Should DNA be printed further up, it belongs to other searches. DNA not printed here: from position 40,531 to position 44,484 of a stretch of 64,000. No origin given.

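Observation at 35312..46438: One LytTR regulator and two paralogous TPR-ectodomain kinases, each directly behind a T9SS cargo gene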

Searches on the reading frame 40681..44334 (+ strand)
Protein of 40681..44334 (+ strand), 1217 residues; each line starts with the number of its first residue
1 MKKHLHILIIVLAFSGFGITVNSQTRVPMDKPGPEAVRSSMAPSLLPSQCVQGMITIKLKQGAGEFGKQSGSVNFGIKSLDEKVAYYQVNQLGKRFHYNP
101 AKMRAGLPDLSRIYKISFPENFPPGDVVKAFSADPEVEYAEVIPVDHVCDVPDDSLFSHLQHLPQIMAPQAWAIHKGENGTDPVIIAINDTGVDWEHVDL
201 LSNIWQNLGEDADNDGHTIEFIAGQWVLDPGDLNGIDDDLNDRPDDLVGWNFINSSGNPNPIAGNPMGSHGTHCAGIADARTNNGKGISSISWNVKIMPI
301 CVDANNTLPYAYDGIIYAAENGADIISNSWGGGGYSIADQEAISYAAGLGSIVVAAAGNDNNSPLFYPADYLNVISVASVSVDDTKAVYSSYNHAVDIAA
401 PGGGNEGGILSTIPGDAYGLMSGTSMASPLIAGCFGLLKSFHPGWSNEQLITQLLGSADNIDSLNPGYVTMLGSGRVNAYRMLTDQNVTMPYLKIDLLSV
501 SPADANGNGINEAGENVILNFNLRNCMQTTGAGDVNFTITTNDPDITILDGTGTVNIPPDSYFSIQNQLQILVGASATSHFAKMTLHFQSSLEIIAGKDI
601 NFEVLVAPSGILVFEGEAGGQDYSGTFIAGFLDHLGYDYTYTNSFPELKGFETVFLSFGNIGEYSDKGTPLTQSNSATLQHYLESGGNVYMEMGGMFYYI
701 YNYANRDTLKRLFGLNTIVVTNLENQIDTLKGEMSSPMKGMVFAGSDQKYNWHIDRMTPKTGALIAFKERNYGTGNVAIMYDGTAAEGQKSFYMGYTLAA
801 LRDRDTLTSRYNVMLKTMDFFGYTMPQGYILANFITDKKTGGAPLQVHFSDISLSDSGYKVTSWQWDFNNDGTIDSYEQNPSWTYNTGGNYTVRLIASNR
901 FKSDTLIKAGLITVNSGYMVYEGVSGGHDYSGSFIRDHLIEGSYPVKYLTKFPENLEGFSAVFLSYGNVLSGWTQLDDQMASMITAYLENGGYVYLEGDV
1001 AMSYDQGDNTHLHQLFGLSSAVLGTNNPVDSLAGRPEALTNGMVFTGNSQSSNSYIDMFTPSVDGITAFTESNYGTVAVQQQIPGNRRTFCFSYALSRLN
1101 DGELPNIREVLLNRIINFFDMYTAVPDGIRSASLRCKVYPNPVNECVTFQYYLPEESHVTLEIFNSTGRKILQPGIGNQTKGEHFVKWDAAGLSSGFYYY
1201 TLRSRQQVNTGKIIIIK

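Call 3: search_protein_families(library=pfam, proteins=[window:40681-44334:+], max_evalue=0.01)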
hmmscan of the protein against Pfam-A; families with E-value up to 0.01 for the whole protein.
window:40681-44334:+ (1217 aa): 6 families
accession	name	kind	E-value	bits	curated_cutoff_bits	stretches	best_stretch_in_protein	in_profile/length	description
PF00082.27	Peptidase_S8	-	2.7e-49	168.5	21.8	1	184-459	4-274/288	Subtilase family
PF18962.6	Por_Secre_tail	-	6.6e-10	39.6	27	1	1138-1215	1-75/75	Secretion system C-terminal sorting domain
PF18911.6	PKD_4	-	6.5e-09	36.2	27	1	835-900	8-71/85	PKD domain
PF00801.26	PKD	-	4.4e-07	30.3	23.5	1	844-905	14-73/80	PKD domain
PF13860.13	FlgD_ig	-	4.4e-06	27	27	1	1147-1204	12-75/79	FlgD Ig-like domain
PF16361.10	Peptidase_S8_N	-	1.8e-05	25.7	30.5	1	53-145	1-98/142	N-terminal of Subtilase family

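Call 76: search_protein_families(library=ncbifam, proteins=[window:40681-44334:+], max_evalue=0.001)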
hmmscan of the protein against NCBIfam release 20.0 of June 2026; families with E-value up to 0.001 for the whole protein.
window:40681-44334:+ (1217 aa): 8 families
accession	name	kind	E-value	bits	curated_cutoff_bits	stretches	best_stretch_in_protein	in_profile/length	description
TIGR03921.1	T7SS_mycosin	equivalog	8.1e-31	107.4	278.75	1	268-486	50-288/353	type VII secretion-associated serine protease mycosin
NF033595.1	denti_PrtP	equivalog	6.5e-23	81.2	300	2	341-481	357-500/606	dentilisin complex serine proteinase subunit PrtP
TIGR04183.1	Por_Secre_tail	domain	1.7e-10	40.7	23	1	1138-1215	1-71/72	T9SS type A sorting domain-containing protein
TIGR03895.1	protease_PatA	subfamily_domain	6e-07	28.6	421.05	1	293-441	24-179/606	PatA/PatG family cyanobactin maturation protease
NF052323.1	T9SSA_dep_M6i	equivalog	3.1e-06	25.4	600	1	1139-1211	961-1033/1043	T9SS-dependent M6-like inactivated metalloprotease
NF051851.1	AtpSerPepEprS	equivalog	1.7e-05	23.1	1700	1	408-478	287-358/988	autotransporter serine peptidase EprS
NF038113.1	T9SSA_dep_M36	equivalog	6.2e-05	21.3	885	1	1136-1215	793-868/869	T9SS-dependent M36 family metallopeptidase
NF049966.1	QH_SP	equivalog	0.00018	20.9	165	1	313-455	78-208/219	subtilisin-like serine protease QhpE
